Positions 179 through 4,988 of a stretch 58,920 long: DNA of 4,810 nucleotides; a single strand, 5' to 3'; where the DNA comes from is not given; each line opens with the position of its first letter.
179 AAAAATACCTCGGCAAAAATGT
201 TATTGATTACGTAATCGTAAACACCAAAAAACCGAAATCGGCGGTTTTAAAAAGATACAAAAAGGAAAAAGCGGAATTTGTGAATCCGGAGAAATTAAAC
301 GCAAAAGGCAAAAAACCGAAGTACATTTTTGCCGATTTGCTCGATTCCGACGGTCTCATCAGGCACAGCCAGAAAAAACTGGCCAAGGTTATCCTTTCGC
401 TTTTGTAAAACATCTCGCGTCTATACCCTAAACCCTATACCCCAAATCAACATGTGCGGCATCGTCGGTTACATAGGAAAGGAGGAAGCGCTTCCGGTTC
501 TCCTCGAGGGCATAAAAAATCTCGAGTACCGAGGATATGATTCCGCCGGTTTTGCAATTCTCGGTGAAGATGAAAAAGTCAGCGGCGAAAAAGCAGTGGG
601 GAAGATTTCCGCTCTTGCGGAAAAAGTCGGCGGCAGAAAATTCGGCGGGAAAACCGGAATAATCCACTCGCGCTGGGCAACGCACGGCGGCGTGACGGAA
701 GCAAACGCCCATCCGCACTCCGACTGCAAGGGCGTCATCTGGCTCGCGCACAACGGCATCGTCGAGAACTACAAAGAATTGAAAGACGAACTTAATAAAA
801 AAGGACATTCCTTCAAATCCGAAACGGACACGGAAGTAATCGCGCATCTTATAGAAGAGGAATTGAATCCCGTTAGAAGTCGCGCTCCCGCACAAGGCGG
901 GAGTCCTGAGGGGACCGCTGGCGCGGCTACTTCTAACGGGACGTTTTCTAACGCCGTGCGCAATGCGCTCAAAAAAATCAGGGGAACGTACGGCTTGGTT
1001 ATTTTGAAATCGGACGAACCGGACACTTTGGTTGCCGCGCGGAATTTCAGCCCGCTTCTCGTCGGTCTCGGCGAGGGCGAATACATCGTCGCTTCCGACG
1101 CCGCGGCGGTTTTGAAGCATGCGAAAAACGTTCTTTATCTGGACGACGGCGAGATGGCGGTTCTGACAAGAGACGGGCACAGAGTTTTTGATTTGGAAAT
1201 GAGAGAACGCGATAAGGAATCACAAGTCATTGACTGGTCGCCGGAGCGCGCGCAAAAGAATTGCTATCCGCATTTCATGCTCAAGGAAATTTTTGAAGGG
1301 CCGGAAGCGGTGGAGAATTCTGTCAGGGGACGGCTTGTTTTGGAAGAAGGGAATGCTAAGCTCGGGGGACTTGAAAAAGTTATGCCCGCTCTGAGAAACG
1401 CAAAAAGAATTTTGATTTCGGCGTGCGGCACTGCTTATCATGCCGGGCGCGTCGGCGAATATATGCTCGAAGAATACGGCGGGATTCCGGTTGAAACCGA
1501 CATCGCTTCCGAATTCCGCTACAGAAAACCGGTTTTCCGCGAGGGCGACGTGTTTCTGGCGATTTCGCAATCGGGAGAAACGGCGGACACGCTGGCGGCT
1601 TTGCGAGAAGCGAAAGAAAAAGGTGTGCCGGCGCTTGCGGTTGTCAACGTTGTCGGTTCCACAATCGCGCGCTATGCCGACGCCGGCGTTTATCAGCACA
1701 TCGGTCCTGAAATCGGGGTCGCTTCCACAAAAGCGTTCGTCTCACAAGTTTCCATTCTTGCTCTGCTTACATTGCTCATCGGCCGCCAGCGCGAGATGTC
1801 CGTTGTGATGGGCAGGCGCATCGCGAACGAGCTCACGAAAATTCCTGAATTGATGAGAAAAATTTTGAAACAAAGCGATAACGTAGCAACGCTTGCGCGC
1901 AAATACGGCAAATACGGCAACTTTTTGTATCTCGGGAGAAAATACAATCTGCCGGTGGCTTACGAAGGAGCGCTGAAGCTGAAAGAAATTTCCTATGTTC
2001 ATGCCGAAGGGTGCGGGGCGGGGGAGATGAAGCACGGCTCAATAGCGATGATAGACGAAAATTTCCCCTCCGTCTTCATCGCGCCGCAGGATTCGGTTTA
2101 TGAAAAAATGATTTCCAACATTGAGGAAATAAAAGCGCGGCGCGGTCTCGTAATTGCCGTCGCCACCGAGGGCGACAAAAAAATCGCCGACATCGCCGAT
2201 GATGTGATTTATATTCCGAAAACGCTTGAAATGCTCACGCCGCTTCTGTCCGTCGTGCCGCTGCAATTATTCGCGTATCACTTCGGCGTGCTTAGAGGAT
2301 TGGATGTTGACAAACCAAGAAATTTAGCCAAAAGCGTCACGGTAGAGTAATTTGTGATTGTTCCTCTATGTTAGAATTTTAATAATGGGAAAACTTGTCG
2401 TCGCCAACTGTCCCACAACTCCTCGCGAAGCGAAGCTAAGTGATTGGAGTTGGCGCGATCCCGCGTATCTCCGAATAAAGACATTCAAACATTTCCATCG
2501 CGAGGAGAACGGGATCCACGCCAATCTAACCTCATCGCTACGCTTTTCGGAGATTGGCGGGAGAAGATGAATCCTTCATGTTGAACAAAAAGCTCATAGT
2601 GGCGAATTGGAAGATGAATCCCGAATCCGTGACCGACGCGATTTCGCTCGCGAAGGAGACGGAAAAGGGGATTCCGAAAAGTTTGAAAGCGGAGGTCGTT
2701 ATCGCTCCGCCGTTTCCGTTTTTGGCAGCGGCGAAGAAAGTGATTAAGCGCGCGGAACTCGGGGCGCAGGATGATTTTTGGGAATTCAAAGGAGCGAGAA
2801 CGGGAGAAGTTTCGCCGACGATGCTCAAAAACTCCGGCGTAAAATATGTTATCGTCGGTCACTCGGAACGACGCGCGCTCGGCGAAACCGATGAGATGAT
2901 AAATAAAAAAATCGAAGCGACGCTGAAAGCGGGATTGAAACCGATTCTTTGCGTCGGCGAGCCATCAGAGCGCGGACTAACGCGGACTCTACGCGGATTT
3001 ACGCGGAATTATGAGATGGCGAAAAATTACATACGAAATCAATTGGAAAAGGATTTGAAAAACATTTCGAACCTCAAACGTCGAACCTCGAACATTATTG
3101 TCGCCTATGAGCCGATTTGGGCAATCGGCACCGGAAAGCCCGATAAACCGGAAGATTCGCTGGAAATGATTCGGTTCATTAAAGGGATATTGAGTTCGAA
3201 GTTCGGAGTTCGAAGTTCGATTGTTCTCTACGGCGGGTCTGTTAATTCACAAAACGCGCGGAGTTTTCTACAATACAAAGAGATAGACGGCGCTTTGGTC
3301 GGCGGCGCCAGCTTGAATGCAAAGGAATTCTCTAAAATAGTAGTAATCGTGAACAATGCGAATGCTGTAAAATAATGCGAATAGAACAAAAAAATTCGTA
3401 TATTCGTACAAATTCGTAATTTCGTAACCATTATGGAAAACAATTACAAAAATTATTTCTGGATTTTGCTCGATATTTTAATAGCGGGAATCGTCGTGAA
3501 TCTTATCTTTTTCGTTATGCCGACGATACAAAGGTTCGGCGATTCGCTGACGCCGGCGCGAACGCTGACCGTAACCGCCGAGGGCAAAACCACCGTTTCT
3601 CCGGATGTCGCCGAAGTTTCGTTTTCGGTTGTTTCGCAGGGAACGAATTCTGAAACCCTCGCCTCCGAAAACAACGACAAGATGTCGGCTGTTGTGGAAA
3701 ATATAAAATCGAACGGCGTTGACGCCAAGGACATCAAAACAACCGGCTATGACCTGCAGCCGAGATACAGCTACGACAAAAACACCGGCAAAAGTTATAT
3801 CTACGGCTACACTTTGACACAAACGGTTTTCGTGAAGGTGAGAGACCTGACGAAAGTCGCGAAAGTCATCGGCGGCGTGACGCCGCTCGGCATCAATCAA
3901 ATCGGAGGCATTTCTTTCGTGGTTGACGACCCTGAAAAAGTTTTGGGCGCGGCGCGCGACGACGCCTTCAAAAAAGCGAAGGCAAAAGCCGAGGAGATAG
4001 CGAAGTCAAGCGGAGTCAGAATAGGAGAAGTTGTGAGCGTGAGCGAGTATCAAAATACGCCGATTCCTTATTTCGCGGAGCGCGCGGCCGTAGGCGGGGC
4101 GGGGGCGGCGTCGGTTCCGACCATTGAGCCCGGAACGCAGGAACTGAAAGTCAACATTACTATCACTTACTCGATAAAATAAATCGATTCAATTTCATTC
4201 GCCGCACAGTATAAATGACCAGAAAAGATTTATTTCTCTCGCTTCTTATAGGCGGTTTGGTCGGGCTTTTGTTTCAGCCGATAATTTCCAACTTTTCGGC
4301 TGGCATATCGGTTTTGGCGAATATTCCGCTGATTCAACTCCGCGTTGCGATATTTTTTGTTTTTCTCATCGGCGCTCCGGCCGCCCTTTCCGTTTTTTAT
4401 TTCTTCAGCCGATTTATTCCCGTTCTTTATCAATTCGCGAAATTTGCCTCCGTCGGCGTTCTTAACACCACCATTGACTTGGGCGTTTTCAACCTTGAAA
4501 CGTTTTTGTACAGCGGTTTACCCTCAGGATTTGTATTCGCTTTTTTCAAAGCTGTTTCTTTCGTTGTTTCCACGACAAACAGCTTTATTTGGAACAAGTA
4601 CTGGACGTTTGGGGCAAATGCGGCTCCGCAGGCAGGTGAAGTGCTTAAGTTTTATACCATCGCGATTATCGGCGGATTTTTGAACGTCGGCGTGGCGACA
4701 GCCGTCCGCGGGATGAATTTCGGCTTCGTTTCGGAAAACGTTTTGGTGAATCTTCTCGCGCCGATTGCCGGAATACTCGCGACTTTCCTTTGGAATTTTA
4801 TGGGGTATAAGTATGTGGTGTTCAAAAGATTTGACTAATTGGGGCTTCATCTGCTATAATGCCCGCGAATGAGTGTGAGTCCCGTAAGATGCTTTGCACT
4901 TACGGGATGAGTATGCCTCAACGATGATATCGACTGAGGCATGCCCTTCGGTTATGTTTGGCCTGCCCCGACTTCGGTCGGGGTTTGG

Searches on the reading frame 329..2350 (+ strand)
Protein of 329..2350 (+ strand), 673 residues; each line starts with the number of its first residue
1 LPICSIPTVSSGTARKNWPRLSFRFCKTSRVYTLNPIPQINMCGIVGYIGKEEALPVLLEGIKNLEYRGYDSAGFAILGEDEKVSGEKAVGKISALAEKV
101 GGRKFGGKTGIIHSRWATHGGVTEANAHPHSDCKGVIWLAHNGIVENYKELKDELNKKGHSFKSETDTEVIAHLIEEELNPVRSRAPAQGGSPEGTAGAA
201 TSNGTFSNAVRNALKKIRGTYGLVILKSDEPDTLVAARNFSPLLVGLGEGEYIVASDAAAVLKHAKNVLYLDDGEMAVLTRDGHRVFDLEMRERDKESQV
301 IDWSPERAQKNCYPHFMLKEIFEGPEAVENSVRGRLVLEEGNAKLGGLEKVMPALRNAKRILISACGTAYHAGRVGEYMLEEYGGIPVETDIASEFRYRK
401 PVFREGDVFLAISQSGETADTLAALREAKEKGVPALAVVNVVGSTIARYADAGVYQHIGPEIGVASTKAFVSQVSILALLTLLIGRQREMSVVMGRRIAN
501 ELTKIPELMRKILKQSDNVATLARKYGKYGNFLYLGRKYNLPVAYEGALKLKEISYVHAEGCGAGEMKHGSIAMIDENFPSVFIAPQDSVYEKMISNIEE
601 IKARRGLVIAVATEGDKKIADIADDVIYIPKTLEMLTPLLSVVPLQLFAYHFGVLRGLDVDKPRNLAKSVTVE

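Call 29: search_protein_families(library=pfam, proteins=[window:329-2350:+], max_evalue=0.001)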
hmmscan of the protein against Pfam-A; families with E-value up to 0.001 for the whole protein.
window:329-2350:+ (673 aa): 5 families
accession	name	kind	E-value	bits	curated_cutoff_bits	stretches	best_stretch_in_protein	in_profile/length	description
PF01380.27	SIS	-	2.2e-52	176.8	25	2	355-481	2-129/131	SIS domain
PF13522.11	GATase_6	-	3.6e-17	63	27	1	106-188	9-78/130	Glutamine amidotransferase domain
PF13537.11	GATase_7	-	1.1e-15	58.2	25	1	123-262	9-122/123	Glutamine amidotransferase domain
PF13580.11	SIS_2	-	4.1e-05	24.1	27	1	398-438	97-136/138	SIS domain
PF13230.11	GATase_4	-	0.0003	20.3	23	1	88-173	52-135/272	Glutamine amidotransferases class-II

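Call 35: find_encoding_contigs(protein=window:329-2350:+, flank=10000, max_places=6)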
Protein window:329-2350:+ (673 aa): no gene with exactly this product is on record in the collection.

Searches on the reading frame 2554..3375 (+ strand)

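Call 29: search_protein_families(library=pfam, proteins=[window:2554-3375:+], max_evalue=0.001)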
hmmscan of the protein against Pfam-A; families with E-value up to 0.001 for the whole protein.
window:2554-3375:+ (273 aa): 1 family
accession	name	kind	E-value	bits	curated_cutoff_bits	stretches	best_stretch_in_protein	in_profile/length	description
PF00121.24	TIM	-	4.9e-74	249.4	20.1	1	13-263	1-242/245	Triosephosphate isomerase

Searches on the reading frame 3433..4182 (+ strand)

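Call 29: search_protein_families(library=pfam, proteins=[window:3433-4182:+], max_evalue=0.001)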
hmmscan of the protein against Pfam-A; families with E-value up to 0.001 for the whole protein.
window:3433-4182:+ (249 aa): 1 family
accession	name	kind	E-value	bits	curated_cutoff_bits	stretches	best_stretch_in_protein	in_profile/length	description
PF04402.19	SIMPL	-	2.9e-52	178.3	25.2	1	45-246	1-205/205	Protein of unknown function (DUF541)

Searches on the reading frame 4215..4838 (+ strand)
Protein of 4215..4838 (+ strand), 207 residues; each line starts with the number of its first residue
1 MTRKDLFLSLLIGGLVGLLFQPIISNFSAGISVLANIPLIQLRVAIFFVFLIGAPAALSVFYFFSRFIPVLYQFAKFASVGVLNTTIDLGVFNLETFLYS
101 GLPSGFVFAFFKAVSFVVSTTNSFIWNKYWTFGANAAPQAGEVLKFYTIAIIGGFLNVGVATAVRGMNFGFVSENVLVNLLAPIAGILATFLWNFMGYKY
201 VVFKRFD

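Call 29: search_protein_families(library=pfam, proteins=[window:4215-4838:+], max_evalue=0.001)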
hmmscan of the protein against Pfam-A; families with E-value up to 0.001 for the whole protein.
window:4215-4838:+ (207 aa): 1 family
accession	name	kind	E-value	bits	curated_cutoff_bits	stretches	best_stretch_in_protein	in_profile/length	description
PF04138.20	GtrA_DPMS_TM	-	6.6e-17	62.2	26.1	1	76-203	1-117/117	GtrA/DPMS, transmembrane domain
